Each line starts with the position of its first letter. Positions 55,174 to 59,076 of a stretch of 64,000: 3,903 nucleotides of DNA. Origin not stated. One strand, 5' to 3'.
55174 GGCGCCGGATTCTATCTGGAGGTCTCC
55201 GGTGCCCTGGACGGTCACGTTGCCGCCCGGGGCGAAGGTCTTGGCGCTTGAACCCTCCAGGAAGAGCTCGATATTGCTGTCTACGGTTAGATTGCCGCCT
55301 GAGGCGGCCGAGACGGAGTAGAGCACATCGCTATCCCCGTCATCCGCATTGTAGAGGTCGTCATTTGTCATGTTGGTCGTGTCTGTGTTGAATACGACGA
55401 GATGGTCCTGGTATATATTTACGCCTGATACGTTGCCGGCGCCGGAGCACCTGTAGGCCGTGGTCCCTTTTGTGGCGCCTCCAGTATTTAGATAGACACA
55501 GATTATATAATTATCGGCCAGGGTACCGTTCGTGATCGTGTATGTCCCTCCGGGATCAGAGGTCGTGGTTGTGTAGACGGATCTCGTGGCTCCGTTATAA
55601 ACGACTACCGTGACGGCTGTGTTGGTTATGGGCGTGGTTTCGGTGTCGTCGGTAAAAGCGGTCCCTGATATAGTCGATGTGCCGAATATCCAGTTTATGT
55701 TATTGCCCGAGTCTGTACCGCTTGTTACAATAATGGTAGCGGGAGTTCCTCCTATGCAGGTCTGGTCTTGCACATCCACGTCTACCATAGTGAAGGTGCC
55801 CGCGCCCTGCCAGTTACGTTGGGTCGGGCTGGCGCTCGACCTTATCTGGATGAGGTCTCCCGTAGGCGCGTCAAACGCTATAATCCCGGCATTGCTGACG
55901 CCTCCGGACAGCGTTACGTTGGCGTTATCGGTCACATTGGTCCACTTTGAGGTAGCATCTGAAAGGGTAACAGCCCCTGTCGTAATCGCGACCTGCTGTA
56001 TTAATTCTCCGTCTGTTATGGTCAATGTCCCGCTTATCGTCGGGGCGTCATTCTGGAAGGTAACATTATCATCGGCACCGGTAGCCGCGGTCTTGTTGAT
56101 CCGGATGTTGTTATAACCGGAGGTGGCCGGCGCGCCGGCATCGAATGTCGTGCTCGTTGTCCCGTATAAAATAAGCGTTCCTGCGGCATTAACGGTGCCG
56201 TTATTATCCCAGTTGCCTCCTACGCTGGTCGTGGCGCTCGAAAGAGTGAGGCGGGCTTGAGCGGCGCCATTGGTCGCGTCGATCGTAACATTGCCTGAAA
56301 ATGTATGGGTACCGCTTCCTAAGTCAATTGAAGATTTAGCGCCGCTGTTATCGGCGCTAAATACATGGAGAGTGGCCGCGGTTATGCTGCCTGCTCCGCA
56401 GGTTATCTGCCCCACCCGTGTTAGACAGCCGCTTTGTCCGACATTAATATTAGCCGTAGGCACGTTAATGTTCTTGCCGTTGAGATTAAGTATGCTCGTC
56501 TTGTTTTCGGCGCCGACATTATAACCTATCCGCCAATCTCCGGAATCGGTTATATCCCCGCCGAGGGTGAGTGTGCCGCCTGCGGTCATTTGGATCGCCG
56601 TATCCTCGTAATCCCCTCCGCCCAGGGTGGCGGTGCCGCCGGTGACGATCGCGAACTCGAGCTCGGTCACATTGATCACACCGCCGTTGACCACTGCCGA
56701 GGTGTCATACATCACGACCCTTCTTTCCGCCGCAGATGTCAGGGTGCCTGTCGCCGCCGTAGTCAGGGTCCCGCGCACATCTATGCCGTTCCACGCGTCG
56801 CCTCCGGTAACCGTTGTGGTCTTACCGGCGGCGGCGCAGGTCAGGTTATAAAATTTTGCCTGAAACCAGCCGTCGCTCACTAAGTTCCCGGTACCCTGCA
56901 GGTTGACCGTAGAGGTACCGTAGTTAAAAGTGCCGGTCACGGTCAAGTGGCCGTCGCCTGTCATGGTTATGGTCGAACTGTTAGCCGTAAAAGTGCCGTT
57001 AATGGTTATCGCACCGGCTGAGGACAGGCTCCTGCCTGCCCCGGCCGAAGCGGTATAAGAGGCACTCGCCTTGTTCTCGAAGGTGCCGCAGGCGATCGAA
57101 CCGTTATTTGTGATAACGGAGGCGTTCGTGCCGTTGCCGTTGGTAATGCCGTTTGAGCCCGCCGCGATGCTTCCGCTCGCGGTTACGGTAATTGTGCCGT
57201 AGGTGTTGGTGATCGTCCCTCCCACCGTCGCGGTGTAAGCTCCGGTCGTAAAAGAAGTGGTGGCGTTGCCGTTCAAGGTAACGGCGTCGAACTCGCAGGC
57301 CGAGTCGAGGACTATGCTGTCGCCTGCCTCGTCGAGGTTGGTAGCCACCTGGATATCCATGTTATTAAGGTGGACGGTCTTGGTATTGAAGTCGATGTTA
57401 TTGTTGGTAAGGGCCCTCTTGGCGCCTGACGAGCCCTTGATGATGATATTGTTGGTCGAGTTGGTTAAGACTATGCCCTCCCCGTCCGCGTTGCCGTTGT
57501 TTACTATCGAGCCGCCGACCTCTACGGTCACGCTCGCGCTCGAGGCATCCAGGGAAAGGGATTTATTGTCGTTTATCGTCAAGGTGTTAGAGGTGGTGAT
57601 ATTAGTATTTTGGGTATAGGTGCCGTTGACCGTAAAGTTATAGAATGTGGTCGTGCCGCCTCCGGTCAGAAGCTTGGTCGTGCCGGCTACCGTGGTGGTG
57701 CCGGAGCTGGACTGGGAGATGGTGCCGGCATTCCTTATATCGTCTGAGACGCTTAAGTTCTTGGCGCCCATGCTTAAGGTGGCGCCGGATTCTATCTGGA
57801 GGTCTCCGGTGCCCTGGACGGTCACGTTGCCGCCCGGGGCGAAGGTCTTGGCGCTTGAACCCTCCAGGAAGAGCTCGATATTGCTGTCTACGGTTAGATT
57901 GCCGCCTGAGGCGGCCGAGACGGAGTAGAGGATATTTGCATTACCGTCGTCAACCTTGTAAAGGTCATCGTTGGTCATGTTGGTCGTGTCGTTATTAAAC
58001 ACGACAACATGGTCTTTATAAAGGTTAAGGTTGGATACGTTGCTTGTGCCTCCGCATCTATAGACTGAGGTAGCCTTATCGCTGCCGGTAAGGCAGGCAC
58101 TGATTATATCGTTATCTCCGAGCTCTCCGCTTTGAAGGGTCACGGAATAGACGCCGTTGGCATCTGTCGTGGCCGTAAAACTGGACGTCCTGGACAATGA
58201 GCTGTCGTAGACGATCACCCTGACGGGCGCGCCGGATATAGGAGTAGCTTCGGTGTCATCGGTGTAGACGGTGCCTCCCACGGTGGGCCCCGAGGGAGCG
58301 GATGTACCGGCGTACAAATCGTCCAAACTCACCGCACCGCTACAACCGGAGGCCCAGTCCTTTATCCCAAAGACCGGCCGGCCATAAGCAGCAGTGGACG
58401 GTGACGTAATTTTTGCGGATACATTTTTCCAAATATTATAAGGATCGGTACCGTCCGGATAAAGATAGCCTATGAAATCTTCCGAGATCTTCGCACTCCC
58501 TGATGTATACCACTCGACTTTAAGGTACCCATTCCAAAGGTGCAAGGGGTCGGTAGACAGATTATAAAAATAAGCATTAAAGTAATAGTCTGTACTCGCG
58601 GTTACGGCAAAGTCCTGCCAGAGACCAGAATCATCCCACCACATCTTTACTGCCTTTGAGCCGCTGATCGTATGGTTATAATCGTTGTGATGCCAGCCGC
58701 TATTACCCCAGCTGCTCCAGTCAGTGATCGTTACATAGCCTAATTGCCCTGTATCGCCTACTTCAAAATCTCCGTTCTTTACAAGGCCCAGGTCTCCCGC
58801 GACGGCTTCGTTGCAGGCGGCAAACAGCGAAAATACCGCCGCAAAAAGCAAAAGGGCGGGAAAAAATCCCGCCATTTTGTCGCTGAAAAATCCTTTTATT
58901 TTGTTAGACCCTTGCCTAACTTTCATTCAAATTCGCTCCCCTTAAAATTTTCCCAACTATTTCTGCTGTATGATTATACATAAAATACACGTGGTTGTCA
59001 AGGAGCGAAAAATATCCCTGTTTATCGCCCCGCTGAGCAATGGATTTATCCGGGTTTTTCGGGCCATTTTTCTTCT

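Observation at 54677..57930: Perfect 647-bp in-frame direct repeat, 2607 bp apart, inside the giant gene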

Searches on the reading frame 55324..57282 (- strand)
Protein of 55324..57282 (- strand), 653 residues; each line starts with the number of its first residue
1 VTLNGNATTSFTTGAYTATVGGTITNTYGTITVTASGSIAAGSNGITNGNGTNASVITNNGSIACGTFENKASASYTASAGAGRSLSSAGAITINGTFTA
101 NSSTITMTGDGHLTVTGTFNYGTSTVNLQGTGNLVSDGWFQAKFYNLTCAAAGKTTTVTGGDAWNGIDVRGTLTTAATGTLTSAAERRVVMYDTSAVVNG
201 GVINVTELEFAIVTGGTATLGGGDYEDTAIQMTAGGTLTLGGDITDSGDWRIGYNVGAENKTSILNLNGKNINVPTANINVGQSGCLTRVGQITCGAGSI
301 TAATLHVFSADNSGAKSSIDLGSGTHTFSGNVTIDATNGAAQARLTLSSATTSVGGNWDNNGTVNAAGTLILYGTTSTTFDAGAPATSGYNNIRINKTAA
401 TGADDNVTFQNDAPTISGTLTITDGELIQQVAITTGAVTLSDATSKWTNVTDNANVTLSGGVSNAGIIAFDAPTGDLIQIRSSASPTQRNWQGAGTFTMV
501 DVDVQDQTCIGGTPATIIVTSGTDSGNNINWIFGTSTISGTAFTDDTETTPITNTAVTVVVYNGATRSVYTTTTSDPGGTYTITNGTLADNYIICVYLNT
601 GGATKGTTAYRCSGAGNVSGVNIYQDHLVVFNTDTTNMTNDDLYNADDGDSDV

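Call 68: find_homologous_proteins(query=window:55324-57282:-, max_evalue=0.00001)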
Query window:55324-57282:- (653 aa): 3 proteins with E <= 0.00001 among 8000 candidates.
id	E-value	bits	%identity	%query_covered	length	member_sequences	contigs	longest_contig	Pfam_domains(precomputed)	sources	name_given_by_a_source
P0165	1.9e-18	85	32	39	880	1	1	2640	-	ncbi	ncbi:MAG: hypothetical protein V3T48_10550, partial [Vicinamibacterales bacterium]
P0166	9.9e-10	56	39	25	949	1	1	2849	-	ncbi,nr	ncbi:MAG: hypothetical protein HY976_03235, partial [Candidatus Kerfeldbacteria bacterium]|nr:hypoth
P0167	1.1e-6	46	27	42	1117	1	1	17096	-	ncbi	-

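Call 74: search_protein_families(library=pfam, proteins=[window:55675-57282:-], max_evalue=1)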
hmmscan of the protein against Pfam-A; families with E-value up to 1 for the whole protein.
window:55675-57282:- (536 aa): 2 families
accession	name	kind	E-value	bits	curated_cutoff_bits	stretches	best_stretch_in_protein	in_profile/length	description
PF23616.1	Ig_GEX2_N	-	0.05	14.2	27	1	301-373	18-88/105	GEX2 N-terminal Ig-like domain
PF24192.1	DUF7417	-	0.26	11.5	27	0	212-248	31-67/75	Domain of unknown function (DUF7417)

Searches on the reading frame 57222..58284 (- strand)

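Call 12: find_homologous_proteins(query=window:57282-58284:-)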
Query window:57282-58284:-: 6270 candidates shared short words with the query, none scored E <= 0.001.

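Call 30: search_protein_representatives(protein=window:57282-58284:-)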
Query: 334 residues. Proteins with E-value up to 0.001 (for the whole library): 152; up to 1e-10: 32; up to 1e-30: 3. The best 150 are listed.
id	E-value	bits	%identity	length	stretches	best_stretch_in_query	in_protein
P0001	2.4e-68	247.3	32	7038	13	1-302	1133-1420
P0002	2.9e-58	214.2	43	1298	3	130-334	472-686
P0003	1.0e-34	136.9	42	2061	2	1-245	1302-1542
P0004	4.9e-27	111.6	33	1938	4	1-247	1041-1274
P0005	7.8e-27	111.0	35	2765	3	2-233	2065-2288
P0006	4.7e-21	92.0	35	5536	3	1-308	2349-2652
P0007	1.1e-19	87.5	29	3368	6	2-220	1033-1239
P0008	1.2e-19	87.4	36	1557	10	157-256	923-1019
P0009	1.1e-18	84.2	38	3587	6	1-214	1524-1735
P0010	5.3e-18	82.0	34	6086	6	1-274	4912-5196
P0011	2.5e-16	76.5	37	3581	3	4-263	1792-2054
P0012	2.9e-16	76.3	31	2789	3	2-263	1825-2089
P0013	4.4e-16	75.7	34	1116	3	1-230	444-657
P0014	1.5e-15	73.9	34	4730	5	5-240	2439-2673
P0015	2.6e-15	73.1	35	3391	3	1-241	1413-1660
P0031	6.9e-11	58.6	33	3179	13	1-264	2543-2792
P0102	1.2e-05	41.5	36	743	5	8-68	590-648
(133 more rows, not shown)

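Call 31: predict_structure(protein=window:57222-58284:-)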
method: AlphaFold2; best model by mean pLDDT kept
length: 354 residues; sequences in the alignment: 1
mean_pLDDT: 53.5   pTM: 0.51
mean pLDDT of the five models: 53.5, 47.2, 45.1, 43.9, 34.9
residues with pLDDT >= 90: 0; 70-90: 47; 50-70: 170; < 50: 137
segments of 3 or more residues with pLDDT < 50: 1-15, 67-127, 265-268, 287-289, 300-302, 312-323, 327-354
pLDDT, mean of each block of 10 residues (from residue 1): 28 44 57 60 55 56 52 42 41 36 35 36 44 61 51 67 72 71 74 72 57 75 64 67 63 65 54 54 53 51 52 47 47 43 39 30
secondary structure, 60 per line:
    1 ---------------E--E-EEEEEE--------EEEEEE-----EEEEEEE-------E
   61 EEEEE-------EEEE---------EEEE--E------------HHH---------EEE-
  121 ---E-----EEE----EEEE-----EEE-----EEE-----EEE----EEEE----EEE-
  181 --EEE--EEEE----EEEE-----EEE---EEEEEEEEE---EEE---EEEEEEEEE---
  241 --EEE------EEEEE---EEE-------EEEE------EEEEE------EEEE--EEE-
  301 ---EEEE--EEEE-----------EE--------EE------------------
elements in order: E21-26 E35-40 E46-52 E60-65 E73-76 E86-89 E117-119 E130-132 E137-140 E146-148 E154-156 E162-164 E169-172 E177-179 E183-185 E188-191 E196-199 E205-207 E211-219 E223-225 E229-237 E243-245 E252-256 E260-262 E270-273 E280-284 E291-294 E297-299 E304-307 E310-313

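Call 37: list_cluster_members(proteins=[P0001, P0002, P0003, P0031, P0012, P0102])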
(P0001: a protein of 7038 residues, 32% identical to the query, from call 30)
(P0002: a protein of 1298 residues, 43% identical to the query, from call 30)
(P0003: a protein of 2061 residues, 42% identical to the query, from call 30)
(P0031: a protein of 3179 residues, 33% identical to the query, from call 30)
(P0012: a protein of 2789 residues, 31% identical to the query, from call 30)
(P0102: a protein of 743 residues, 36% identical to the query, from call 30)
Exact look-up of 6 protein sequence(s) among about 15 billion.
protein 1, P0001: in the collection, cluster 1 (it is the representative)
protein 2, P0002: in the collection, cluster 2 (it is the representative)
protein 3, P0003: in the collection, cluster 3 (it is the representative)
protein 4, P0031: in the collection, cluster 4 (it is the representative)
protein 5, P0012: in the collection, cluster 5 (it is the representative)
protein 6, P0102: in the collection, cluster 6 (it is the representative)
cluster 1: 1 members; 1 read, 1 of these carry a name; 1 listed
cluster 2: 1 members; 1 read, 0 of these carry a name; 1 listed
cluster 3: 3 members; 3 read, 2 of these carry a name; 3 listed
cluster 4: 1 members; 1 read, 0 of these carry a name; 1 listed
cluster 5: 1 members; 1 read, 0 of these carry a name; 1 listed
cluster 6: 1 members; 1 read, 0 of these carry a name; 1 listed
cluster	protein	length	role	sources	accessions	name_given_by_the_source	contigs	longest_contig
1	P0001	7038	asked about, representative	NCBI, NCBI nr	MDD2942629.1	MAG: hypothetical protein PHC51_06650 [bacterium] | hypothetical protein [bacterium]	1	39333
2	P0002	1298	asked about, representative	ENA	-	-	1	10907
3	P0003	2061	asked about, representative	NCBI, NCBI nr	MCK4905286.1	hypothetical protein KAS42_03475, partial [bacterium] | hypothetical protein [bacterium]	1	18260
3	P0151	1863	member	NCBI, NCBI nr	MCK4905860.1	DUF11 domain-containing protein, partial [bacterium] | DUF11 domain-containing protein [bacterium]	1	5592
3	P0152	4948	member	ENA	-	-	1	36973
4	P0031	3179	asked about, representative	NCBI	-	-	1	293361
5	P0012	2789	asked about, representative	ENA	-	-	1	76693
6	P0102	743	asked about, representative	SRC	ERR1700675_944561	-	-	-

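Call 57: predict_structure(alignment_id=A3)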
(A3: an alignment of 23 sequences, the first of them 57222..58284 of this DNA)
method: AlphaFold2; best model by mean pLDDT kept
length: 354 residues; sequences in the alignment: 23
mean_pLDDT: 79.8   pTM: 0.83
mean pLDDT of the five models: 79.8, 79.5, 78.8, 78.4, 76.2
residues with pLDDT >= 90: 152; 70-90: 113; 50-70: 58; < 50: 31
segments of 3 or more residues with pLDDT < 50: 287-289, 312-323, 349-354
pLDDT, mean of each block of 10 residues (from residue 1): 95 91 87 86 96 84 95 91 92 90 91 90 90 96 83 95 94 95 93 92 78 89 84 84 81 79 60 66 58 52 52 41 50 53 51 48
secondary structure, 60 per line:
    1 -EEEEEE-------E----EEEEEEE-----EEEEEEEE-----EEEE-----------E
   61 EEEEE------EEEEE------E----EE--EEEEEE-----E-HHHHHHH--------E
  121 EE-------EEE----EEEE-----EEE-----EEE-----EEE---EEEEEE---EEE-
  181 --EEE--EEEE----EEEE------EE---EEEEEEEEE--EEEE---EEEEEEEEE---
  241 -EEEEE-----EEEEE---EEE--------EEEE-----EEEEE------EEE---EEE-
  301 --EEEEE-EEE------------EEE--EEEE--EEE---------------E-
elements in order: E2-7 E20-26 E32-39 E45-48 E60-65 E72-76 E92-97 H105-111 E120-122 E130-132 E137-140 E146-148 E154-156 E162-164 E168-173 E177-179 E183-185 E188-191 E196-199 E211-219 E222-225 E229-237 E242-246 E252-256 E260-262 E271-274 E280-284 E291-293 E297-299 E303-307 E309-311 E324-326 E329-332 E335-337

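Call 60: fold_search(model_id=the predicted structure, library=pdb)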
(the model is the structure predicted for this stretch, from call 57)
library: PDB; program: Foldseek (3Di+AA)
matches with E <= 10: 849; with E <= 0.001: 0
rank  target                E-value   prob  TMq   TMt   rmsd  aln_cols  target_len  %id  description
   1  6yoa_B                1.3e-03  1.00  0.19  0.43   5.5       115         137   22  Lig v 1 structure and the inflammatory response to the Ole e 1 protein family (released 2020-05-13)
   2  6yoa_A                2.1e-03  1.00  0.19  0.43   4.9       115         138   19  Lig v 1 structure and the inflammatory response to the Ole e 1 protein family (released 2020-05-13)
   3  4z8w                  2.4e-02  1.00  0.17  0.43   5.3       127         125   16  Crystal Structure of the Major Plantain Pollen Allergen Pla l 1 (released 2016-07-06)
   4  8f9r_A                2.8e-02  0.99  0.15  0.11  11.5        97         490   20  Rabbit sialic acid esterase (SIAE) (released 2024-05-29)
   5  9c7u_B                2.9e-02  1.00  0.19  0.34   3.6        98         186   15  Structure of the human truncated BOS complex in GDN (released 2024-08-21)
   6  8f9o_A                2.9e-02  0.99  0.15  0.12  11.5        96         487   17  Dog sialic acid esterase (SIAE) (released 2024-05-29)
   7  3e8v                  4.0e-02  1.00  0.17  0.58   5.0        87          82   22  Crystal structure of a possible transglutaminase-family protein proteolytic fragment from Bacteroides fragilis (released 2008-09-02)
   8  8f9p_A                5.6e-02  0.97  0.15  0.11  11.5        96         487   16  Dog sialic acid esterase (SIAE) inactive mutant S128A (released 2024-05-29)
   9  6xi3                  6.5e-02  0.96  0.14  0.13  12.9        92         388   20  Crystal structure of tetra-tandem repeat in extending region of large adhesion protein (released 2020-10-14)
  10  9h68_C                6.5e-02  0.94  0.18  0.16   6.1       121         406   15  Crystal Structure of the spore gernation lytic transglycosylase SleC from Clostridioides difficile in its zymogenic fo (released 2025-02-12)
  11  4his_A                7.2e-02  1.00  0.19  0.51   4.1        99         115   14  The Structure of V122I Mutant Transthyretin in Complex with Tafamidis (released 2013-06-05)
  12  4mrb_A                7.2e-02  1.00  0.19  0.49   4.0       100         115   13  Wild Type Human Transthyretin pH 7.5 (released 2014-01-08)
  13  1x7t_B                7.6e-02  1.00  0.19  0.52   4.4        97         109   13  Structure of TTR R104H: a non-amyloidogenic variant with protective clinical effects (released 2005-03-22)
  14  7rlk_B                7.6e-02  1.00  0.15  0.40   3.5        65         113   15  Wallaby TTR (released 2022-08-03)
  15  3cxf_A                8.0e-02  1.00  0.15  0.40   3.3        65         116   15  Crystal structure of transthyretin variant Y114H (released 2009-04-07)
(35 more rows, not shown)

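Call 79: find_encoding_contigs(protein=P0031, flank=1000, max_places=2)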
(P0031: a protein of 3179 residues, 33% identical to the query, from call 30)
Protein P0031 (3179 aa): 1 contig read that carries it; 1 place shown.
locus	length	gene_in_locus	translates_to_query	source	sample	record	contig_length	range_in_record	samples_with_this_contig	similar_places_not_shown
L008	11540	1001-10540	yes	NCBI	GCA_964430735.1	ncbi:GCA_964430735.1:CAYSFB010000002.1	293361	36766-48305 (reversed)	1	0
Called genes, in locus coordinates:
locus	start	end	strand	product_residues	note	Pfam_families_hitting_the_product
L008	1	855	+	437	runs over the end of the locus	PF00571:CBS (faint)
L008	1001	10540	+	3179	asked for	PF05860:TPS, PF03829:PTSIIA_gutA (faint)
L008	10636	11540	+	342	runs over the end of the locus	PF00044:Gp_dh_N, PF02800:Gp_dh_C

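Call 83: find_encoding_contigs(protein=P0001, flank=500, max_places=1)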
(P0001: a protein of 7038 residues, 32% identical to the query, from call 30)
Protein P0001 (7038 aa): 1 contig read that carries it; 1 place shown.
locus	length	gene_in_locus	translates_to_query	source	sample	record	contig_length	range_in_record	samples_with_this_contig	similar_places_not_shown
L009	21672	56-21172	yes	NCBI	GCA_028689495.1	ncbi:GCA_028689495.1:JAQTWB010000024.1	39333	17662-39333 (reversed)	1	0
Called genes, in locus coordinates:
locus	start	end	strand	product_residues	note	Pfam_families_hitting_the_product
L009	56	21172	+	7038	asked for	PF20213:DUF6573 (faint), PF16371:MetallophosN (faint), PF20598:DUF6795 (faint), PF22904:NOMO1-like_2nd (faint), PF13620:CarboxypepD_reg (weak)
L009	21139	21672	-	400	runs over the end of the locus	PF09594:GT87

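Call 84: find_encoding_contigs(protein=P0012, flank=500, max_places=1)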
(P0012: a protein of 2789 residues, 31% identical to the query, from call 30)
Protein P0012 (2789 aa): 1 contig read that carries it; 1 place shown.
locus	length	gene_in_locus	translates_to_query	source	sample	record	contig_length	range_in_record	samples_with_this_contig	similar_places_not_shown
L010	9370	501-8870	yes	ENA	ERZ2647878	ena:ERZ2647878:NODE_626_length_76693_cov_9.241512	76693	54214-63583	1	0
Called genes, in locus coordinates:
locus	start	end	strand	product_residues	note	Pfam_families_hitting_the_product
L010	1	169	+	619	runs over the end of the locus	-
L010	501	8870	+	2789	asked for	-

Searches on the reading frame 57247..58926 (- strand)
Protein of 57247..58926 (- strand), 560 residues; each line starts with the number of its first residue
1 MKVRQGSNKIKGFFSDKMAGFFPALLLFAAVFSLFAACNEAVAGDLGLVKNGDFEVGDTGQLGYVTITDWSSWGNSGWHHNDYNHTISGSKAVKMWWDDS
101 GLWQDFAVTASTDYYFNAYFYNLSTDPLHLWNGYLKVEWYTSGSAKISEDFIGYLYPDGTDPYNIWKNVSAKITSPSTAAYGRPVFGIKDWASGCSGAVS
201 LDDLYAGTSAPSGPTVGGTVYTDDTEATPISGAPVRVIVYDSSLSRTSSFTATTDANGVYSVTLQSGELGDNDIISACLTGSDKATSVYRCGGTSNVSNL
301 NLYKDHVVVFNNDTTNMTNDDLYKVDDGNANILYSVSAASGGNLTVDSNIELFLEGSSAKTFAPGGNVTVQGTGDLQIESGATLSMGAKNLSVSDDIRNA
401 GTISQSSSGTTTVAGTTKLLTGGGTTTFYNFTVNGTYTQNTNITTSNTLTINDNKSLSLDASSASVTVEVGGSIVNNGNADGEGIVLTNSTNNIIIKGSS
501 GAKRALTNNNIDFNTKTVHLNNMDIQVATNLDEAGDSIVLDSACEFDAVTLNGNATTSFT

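Call 34: find_related_loci(query=A2, collection=metagenome_contigs, flank=10000)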
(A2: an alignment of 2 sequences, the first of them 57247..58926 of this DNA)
Query A2 (560 aa) in metagenome_contigs; peptide patterns used: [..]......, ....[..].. (x = any residue, [..] = any of these).
395 stretches matched a pattern; 2 encode a relative of the query (tblastn E <= 1e-3); 2 distinct loci.
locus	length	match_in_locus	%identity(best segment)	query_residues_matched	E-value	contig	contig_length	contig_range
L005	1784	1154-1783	75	1-211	3e-96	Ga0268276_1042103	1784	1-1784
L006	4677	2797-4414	38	25-188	5e-27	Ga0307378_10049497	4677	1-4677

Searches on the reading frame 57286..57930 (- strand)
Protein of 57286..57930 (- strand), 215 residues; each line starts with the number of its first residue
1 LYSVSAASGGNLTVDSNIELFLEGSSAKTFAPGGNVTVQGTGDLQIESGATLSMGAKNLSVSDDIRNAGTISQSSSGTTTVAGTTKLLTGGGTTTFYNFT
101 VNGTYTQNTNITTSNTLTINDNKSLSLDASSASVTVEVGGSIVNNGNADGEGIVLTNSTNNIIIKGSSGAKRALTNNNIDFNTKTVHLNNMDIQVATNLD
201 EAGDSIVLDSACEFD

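Call 74: search_protein_families(library=pfam, proteins=[window:57286-57930:-], max_evalue=1)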
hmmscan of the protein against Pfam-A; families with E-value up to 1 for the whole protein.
window:57286-57930:- (215 aa): 2 families
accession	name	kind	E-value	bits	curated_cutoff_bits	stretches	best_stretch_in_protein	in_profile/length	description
PF18886.6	DUF5649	-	0.031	15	25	1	41-95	1-53/68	Repeats of unknown function (DUF5649)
PF10106.14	DUF2345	-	0.032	14.5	30.7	1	7-50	101-144/151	Uncharacterized protein conserved in bacteria (DUF2345)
